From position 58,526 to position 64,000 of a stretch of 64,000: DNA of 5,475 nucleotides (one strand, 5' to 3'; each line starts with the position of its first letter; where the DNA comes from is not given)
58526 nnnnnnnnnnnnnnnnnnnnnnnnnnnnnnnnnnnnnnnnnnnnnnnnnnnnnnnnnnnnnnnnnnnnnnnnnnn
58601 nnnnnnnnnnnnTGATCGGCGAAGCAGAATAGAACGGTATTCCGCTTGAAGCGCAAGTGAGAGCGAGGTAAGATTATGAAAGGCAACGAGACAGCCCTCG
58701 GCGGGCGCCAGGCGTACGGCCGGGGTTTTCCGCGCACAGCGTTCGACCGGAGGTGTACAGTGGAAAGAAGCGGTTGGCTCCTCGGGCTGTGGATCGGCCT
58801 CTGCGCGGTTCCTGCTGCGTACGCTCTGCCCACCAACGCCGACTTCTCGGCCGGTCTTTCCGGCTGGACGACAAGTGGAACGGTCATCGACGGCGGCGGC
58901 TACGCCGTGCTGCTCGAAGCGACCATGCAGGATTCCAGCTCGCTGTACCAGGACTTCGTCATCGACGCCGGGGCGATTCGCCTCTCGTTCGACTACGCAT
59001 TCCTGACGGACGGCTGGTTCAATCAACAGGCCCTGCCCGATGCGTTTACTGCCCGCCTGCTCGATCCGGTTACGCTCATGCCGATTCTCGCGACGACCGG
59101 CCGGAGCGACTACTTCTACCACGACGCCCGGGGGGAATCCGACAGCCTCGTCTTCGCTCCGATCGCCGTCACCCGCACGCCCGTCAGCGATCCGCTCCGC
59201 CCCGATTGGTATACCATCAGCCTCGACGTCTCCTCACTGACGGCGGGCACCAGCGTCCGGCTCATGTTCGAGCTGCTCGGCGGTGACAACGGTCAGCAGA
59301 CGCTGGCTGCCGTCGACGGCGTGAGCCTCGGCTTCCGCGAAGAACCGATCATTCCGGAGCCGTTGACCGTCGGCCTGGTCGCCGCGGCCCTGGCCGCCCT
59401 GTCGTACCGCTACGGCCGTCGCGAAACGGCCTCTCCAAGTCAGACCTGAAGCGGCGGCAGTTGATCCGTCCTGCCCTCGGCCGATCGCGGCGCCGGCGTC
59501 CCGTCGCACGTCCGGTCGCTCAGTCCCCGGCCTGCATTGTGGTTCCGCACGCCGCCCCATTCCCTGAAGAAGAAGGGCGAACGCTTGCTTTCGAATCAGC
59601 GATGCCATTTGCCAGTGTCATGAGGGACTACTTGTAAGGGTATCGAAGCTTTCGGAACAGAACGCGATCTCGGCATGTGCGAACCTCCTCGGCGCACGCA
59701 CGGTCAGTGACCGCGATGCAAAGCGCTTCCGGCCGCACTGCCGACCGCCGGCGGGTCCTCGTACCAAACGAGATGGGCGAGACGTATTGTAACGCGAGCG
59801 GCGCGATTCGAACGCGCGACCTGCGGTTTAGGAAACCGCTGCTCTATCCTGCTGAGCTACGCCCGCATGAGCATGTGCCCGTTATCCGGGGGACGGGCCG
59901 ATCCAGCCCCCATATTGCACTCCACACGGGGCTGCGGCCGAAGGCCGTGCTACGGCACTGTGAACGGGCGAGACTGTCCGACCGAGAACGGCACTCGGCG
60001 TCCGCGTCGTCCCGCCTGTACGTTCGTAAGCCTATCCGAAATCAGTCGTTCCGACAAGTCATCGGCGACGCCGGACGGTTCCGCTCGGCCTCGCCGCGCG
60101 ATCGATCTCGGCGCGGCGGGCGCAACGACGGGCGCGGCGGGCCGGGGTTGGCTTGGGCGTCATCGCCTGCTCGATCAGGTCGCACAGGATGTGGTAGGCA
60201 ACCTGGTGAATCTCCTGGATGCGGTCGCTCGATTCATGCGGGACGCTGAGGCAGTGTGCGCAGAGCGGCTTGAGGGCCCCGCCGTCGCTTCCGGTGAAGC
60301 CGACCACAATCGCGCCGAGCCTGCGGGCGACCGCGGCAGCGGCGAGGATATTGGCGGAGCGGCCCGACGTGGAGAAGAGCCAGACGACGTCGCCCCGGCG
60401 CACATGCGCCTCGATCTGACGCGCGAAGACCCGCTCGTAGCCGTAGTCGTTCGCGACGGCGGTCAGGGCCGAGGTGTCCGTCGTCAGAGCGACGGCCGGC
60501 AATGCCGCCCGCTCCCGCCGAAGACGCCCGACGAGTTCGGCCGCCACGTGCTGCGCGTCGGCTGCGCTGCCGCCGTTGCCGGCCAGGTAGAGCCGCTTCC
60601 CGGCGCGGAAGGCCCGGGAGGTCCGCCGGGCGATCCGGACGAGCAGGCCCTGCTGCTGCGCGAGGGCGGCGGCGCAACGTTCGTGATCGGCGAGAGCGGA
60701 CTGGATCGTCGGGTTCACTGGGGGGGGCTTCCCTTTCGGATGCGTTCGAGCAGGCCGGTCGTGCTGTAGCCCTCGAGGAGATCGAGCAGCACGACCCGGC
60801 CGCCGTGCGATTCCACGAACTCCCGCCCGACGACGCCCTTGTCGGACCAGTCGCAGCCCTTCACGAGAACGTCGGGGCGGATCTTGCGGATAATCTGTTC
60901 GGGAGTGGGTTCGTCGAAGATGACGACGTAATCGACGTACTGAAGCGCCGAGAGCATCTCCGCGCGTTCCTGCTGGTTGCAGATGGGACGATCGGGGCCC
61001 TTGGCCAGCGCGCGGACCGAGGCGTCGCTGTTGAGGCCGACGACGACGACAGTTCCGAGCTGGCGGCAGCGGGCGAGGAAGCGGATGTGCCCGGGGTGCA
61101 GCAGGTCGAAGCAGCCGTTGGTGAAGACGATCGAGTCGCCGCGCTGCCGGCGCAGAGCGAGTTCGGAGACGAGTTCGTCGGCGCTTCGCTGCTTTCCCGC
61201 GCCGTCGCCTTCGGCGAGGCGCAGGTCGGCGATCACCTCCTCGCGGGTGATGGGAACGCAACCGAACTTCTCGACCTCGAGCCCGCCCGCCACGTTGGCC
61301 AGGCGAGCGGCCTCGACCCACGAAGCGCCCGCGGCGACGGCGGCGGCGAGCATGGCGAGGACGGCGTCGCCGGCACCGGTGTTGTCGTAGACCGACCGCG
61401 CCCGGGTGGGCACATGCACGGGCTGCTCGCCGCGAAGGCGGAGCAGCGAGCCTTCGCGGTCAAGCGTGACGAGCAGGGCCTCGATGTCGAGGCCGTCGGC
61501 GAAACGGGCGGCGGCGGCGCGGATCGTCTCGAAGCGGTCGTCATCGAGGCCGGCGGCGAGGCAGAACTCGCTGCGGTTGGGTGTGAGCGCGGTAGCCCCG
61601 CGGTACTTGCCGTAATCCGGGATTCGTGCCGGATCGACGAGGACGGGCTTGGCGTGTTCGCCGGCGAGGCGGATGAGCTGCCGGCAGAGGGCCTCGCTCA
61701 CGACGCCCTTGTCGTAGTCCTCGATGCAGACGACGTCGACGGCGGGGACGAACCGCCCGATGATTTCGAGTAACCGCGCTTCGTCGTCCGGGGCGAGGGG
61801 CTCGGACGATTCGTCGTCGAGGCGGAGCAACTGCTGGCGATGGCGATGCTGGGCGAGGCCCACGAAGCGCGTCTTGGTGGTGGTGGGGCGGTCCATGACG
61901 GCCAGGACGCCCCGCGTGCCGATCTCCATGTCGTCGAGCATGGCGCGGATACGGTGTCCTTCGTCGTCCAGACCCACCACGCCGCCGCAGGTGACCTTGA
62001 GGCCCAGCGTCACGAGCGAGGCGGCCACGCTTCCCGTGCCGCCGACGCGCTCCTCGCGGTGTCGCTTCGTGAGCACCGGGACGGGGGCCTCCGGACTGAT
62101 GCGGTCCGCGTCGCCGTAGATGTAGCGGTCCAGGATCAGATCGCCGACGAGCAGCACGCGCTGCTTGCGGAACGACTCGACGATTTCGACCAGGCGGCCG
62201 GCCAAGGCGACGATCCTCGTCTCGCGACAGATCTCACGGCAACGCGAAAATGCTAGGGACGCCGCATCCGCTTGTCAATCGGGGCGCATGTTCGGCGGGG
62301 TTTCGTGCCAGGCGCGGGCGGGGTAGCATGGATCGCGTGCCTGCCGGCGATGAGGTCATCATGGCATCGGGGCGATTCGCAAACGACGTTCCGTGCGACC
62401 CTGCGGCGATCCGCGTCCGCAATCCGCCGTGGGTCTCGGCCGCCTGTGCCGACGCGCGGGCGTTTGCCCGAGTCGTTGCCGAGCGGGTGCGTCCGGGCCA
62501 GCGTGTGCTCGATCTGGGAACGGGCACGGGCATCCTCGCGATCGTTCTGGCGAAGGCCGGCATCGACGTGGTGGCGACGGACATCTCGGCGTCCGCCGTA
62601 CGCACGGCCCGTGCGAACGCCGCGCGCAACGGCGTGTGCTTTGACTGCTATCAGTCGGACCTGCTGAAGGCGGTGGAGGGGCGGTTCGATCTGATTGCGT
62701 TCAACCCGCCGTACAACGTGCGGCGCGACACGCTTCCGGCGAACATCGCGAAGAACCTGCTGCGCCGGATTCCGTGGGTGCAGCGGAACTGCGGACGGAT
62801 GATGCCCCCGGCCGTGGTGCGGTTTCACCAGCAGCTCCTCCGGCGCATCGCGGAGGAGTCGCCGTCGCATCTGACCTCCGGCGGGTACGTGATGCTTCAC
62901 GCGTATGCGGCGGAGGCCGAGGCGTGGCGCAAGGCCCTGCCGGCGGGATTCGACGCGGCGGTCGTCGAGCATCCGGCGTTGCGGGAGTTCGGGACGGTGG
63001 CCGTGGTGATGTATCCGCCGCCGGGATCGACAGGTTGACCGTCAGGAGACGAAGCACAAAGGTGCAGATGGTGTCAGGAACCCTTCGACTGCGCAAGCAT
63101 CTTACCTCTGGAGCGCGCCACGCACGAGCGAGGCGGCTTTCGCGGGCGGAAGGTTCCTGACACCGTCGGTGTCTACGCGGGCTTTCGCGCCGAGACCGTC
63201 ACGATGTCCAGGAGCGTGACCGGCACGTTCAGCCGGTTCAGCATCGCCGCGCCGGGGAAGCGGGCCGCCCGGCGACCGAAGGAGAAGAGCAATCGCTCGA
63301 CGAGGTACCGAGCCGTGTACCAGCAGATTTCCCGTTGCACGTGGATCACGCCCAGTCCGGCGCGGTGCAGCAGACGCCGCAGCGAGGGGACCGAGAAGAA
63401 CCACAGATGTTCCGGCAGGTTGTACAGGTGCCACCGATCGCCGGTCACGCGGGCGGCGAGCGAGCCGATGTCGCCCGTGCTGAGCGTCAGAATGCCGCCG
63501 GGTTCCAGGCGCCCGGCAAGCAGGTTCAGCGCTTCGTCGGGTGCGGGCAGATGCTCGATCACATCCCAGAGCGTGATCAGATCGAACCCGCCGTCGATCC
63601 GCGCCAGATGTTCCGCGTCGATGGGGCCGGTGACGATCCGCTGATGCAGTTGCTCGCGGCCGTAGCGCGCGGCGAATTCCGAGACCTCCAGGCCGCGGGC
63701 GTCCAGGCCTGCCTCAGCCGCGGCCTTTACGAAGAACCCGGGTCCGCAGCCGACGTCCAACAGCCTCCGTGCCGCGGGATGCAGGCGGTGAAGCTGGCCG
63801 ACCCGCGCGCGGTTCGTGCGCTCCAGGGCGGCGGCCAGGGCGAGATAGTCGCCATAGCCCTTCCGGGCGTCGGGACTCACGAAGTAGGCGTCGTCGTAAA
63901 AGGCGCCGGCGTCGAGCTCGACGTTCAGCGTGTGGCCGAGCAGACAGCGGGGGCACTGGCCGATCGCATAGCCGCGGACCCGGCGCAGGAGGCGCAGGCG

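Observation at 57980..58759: Unrecognised 211-aa post-DPSGH C-terminal domain starting with a TM helix, and no adjacent immunity gene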

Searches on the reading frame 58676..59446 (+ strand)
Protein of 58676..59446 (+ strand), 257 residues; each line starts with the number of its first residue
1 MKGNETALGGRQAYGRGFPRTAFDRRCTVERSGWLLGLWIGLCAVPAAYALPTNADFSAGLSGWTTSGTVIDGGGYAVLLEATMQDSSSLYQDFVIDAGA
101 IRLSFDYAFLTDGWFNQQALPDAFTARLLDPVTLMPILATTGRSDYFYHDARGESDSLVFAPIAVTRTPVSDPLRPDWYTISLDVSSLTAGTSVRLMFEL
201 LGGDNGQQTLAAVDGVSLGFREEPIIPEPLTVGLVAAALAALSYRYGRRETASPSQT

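Call 5: search_protein_families(library=pfam, proteins=[window:58676-59446:+], max_evalue=1)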
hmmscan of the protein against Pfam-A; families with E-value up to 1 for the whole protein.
window:58676-59446:+ (257 aa): 0 families

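Call 6: search_protein_families(library=ncbifam, proteins=[window:58676-59446:+], max_evalue=1)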
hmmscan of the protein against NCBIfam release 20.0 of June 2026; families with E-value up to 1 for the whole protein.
window:58676-59446:+ (257 aa): 0 families

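Call 53: find_homologous_proteins(query=A4, max_evalue=0.001)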
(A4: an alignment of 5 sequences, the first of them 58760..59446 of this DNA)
Query A4 (5 sequences) (229 aa, profile of the alignment): 20 proteins with E <= 0.001 among 8000 candidates.
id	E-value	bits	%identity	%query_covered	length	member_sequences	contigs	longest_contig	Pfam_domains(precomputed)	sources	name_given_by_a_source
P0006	2.7e-130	451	47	82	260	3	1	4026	-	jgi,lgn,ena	-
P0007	3.1e-123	428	47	89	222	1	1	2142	-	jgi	jgi:hypothetical protein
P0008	5.8e-117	407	47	82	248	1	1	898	-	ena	-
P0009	5.9e-104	365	86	100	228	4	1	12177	-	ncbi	-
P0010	6.7e-103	361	100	100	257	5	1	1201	-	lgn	-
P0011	2.3e-81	291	45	82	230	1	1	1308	-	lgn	-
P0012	1.1e-74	269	44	90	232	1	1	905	-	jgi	jgi:hypothetical protein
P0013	6.8e-72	260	64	89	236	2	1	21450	-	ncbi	-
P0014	1.6e-71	258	44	93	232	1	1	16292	-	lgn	-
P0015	2.1e-71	258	50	82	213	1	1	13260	-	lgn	-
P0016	2.1e-71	258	62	92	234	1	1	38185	-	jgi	jgi:hypothetical protein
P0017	4.7e-67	244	60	89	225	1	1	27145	-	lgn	-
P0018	4.9e-63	231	48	82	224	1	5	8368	-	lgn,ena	-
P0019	8.6e-62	227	50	72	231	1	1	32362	-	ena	-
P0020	2.2e-59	219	43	93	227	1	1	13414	-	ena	-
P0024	3.4e-5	41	40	41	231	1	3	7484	PF07589.17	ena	-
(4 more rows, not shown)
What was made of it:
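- Checked: An in-frame ATG at 58676 could extend the downstream gene, and one database entry (P0010, call 53) uses it.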

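Call 54: find_encoding_contigs(protein=P0016, flank=10000, max_places=2)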
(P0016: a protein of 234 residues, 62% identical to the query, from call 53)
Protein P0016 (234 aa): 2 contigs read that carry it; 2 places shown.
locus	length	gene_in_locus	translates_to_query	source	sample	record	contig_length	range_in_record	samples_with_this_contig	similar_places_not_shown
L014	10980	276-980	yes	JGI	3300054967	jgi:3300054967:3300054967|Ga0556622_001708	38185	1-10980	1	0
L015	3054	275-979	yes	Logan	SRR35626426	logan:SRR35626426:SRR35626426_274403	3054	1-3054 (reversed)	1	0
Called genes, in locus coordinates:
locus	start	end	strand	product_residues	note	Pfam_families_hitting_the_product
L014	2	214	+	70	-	?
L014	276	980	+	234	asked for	-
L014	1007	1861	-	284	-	PF07963:N_methyl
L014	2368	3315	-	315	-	PF01208:URO-D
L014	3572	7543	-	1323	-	PF00474:SSF, PF22244:GCE_fung, PF05448:AXE1, PF01738:DLH, PF08840:BAAT_C (weak), PF22244:GCE_fung (weak)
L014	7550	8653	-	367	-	PF01208:URO-D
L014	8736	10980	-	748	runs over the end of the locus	PF00754:F5_F8_type_C, PF22633:F5_F8_type_C_2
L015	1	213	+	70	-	?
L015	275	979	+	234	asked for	-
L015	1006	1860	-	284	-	PF07963:N_methyl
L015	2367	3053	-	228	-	?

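Call 55: find_encoding_contigs(protein=P0019, flank=10000, max_places=2)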
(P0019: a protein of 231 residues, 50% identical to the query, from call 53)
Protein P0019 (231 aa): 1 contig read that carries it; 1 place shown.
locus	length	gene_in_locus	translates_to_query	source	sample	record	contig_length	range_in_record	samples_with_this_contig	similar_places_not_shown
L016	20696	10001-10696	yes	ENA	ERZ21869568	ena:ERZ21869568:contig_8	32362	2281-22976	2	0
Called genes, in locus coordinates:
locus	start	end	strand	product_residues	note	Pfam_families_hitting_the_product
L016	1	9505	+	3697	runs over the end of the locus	PF18911:PKD_4, PF05345:He_PIG (weak), PF05345:He_PIG, PF20148:DUF6531 (weak), PF25023:TEN_YD-shell, PF05593:RHS_repeat, PF25023:TEN_YD-shell, PF05593:RHS_repeat, +11 more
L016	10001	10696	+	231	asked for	-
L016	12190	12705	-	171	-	-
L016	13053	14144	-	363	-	PF00586:AIRS, PF02769:AIRS_C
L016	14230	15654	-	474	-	PF13230:GATase_4 (weak), PF13522:GATase_6, PF13537:GATase_7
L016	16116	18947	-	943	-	-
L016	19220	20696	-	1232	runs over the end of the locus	-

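Call 56: find_encoding_contigs(protein=P0014, flank=10000, max_places=2)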
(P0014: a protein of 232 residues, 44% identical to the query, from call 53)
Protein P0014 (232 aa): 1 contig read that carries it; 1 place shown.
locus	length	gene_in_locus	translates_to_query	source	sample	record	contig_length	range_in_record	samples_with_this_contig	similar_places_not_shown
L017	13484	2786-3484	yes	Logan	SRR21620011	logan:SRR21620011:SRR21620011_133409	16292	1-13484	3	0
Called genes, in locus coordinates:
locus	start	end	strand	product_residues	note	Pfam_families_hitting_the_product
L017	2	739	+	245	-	?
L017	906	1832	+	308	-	-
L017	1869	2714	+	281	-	PF27149:YdjY (weak)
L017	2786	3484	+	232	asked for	-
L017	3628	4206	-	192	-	-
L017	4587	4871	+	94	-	PF02416:TatA_B_E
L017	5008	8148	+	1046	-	PF10646:Germane, PF01520:Amidase_3, PF07679:I-set, PF13927:Ig_3, PF25275:Golvesin_C, PF07679:I-set, PF13927:Ig_3, PF07679:I-set, +6 more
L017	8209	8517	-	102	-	PF07883:Cupin_2, PF02311:AraC_binding (weak)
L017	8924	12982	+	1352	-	PF04015:DUF362, PF00801:PKD, PF18911:PKD_4, PF00801:PKD, PF18911:PKD_4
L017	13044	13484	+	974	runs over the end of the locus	PF04015:DUF362, PF02018:CBM_4_9 (weak)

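Call 63: find_encoding_contigs(protein=P0017, flank=10000, max_places=2)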
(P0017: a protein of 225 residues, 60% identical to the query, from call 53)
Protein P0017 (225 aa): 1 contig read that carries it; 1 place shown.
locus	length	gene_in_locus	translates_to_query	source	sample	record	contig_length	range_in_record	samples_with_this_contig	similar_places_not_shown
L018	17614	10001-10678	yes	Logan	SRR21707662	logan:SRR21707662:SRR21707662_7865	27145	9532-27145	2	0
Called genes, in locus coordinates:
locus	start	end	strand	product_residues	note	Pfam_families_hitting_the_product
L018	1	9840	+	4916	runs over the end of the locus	PF00801:PKD, PF18911:PKD_4, PF18911:PKD_4, PF05345:He_PIG, PF05345:He_PIG, PF05345:He_PIG, PF17963:Big_9, PF05345:He_PIG, +21 more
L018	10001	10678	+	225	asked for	-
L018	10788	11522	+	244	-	PF00814:TsaD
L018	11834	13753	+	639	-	PF07944:Beta-AFase-like_GH127_cat, PF20736:Glyco_hydro127M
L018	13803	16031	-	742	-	PF03636:Glyco_hydro_65N, PF03632:Glyco_hydro_65m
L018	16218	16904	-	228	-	PF00702:Hydrolase, PF12710:HAD (weak), PF13419:HAD_2, PF13242:Hydrolase_like (faint)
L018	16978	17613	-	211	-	?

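Call 64: find_encoding_contigs(protein=P0013, flank=10000, max_places=2)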
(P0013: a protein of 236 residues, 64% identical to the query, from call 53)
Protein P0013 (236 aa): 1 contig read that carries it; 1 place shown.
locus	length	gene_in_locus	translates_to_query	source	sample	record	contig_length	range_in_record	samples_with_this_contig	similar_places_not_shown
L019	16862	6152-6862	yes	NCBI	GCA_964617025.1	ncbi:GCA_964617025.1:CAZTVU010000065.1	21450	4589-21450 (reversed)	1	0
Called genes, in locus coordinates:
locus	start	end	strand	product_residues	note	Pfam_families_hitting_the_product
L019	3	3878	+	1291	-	?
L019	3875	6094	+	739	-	PF25023:TEN_YD-shell, PF05593:RHS_repeat, PF25023:TEN_YD-shell, PF05593:RHS_repeat, PF25023:TEN_YD-shell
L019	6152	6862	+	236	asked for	-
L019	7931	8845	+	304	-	PF00389:2-Hacid_dh, PF02826:2-Hacid_dh_C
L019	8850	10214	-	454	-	PF00149:Metallophos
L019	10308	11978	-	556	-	-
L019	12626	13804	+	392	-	PF00155:Aminotran_1_2, PF01041:DegT_DnrJ_EryC1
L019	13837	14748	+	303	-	PF06283:ThuA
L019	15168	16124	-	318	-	PF13480:Acetyltransf_6 (faint), PF13527:Acetyltransf_9 (weak), PF00583:Acetyltransf_1, PF13508:Acetyltransf_7 (weak), PF14542:Acetyltransf_CG (faint), PF00583:Acetyltransf_1, PF13673:Acetyltransf_10 (weak), PF13508:Acetyltransf_7, +1 more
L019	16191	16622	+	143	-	PF01951:Archease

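Call 72: search_protein_families(library=pfam, alignment_id=A4, max_evalue=10)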
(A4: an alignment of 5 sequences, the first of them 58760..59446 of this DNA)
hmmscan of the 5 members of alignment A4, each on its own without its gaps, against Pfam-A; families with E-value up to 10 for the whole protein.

A. member 1, window:58760-59446:+ (229 aa): 1 family
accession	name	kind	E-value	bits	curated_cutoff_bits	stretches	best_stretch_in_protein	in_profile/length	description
PF15425.12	DUF4627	-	0.3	11.1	24.9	1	142-181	77-116/211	Domain of unknown function (DUF4627)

B. families by the number of members that match (of 5 scanned): 2 families
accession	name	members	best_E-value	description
PF07589.16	PEP-CTERM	4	0.015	PEP-CTERM motif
PF15425.12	DUF4627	1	0.3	Domain of unknown function (DUF4627)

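Call 73: search_solved_structures(query=A4, max_evalue=10)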
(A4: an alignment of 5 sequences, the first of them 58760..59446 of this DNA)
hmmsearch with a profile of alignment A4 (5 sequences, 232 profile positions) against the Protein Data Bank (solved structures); distinct sequences matched with E-value up to 10: 0.

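Call 74: search_protein_families(library=ncbifam, alignment_id=A4, max_evalue=10)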
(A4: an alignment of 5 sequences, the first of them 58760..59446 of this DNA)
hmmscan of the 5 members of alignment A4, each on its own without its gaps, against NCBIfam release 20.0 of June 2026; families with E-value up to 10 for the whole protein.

A. member 1, window:58760-59446:+ (229 aa): 0 families

B. families by the number of members that match (of 5 scanned): 5 families
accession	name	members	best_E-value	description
NF038129.1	PEP_NF038129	3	0.0013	NF038129 family PEP-CTERM protein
NF038126.1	PEP_CTERM_FxDxF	3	0.0014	FxDxF family PEP-CTERM protein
NF038120.1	PEP_CTERM_QFxxD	3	0.053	NF038120 family PEP-CTERM protein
NF038128.1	choice_anch_J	2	0.0026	choice-of-anchor J domain-containing protein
TIGR02595.1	PEP_CTERM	2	0.017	PEP-CTERM sorting domain-containing protein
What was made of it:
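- On PEP-CTERM / exosortase substrates (for the partner gene): Model matches are sub-threshold (PF07589 E=0.015 in 4 of 5 members; NCBIfam E about 1e-3; calls 72, 74).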

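Call 89: find_encoding_contigs(protein=P0015, flank=10000, max_places=2)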
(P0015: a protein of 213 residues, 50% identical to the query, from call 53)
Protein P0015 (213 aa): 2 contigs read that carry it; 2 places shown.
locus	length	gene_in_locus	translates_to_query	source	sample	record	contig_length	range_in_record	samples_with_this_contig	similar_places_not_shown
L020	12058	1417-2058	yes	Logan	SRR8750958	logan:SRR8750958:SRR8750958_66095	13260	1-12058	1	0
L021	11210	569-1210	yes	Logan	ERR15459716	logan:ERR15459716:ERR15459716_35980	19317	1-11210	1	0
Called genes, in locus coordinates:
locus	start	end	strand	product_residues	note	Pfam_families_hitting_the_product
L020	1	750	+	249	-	?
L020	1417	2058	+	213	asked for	-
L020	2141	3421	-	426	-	PF25023:TEN_YD-shell, PF14521:Aspzincin_M35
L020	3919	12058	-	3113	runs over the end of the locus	?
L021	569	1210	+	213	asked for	-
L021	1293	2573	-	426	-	PF25023:TEN_YD-shell, PF14521:Aspzincin_M35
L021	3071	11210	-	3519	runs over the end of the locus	PF14312:FG-GAP_2, PF18911:PKD_4, PF05345:He_PIG, PF05345:He_PIG, PF05345:He_PIG, PF25023:TEN_YD-shell, PF05593:RHS_repeat, PF25023:TEN_YD-shell, +14 more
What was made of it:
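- In L017 two genes intervene, and in L020/L021 it is convergent to the RHS gene (calls 56, 89).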

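Call 90: find_encoding_contigs(protein=P0020, flank=10000, max_places=2)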
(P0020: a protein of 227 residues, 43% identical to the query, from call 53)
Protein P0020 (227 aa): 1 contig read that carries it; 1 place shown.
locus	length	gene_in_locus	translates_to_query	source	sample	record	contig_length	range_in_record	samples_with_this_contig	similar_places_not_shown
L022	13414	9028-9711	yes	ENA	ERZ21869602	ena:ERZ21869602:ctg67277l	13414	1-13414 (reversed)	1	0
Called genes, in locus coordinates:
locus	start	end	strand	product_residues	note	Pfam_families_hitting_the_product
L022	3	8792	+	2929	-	?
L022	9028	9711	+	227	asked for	-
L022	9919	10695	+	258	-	PF00149:Metallophos (weak), PF12850:Metallophos_2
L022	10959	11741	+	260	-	-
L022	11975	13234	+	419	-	PF13231:PMT_2 (weak)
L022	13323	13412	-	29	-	?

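Call 100: search_protein_families(library=padloc, proteins=[window:58760-59446:+], max_evalue=1)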
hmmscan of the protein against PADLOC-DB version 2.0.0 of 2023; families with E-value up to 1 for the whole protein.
window:58760-59446:+ (229 aa): 0 families

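Call 101: search_protein_families(library=phrogs, proteins=[window:58760-59446:+], max_evalue=1)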
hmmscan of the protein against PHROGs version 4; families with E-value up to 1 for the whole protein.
window:58760-59446:+ (229 aa): 0 families

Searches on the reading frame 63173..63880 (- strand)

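Call 75: search_protein_families(library=pfam, proteins=[window:63173-63880:-], max_evalue=0.001)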
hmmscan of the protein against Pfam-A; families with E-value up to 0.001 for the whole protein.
window:63173-63880:- (235 aa): 8 families
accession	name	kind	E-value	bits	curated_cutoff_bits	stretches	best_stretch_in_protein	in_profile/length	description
PF13489.12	Methyltransf_23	-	1.1e-23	84.2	27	1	30-181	16-164/164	Methyltransferase domain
PF08241.18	Methyltransf_11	-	1.2e-12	48.7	21.2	1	41-132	1-94/95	Methyltransferase domain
PF08242.18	Methyltransf_12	-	2e-12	48.1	30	1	41-131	1-98/98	Methyltransferase domain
PF13649.12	Methyltransf_25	-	8e-11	42.9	27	1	41-129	2-97/97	Methyltransferase domain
PF13847.12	Methyltransf_31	-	3.5e-10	40.2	27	1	38-143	5-114/145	Methyltransferase domain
PF08003.17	Methyltransf_9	-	3.1e-06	26.8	23.8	1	37-179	116-263/315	Protein of unknown function (DUF1698)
PF02353.26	CMAS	-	0.00021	21.1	27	1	33-133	60-164/273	Mycolic acid cyclopropane synthetase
PF07021.18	MetW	-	0.00022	21.4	21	1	29-119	6-96/193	Methionine biosynthesis protein MetW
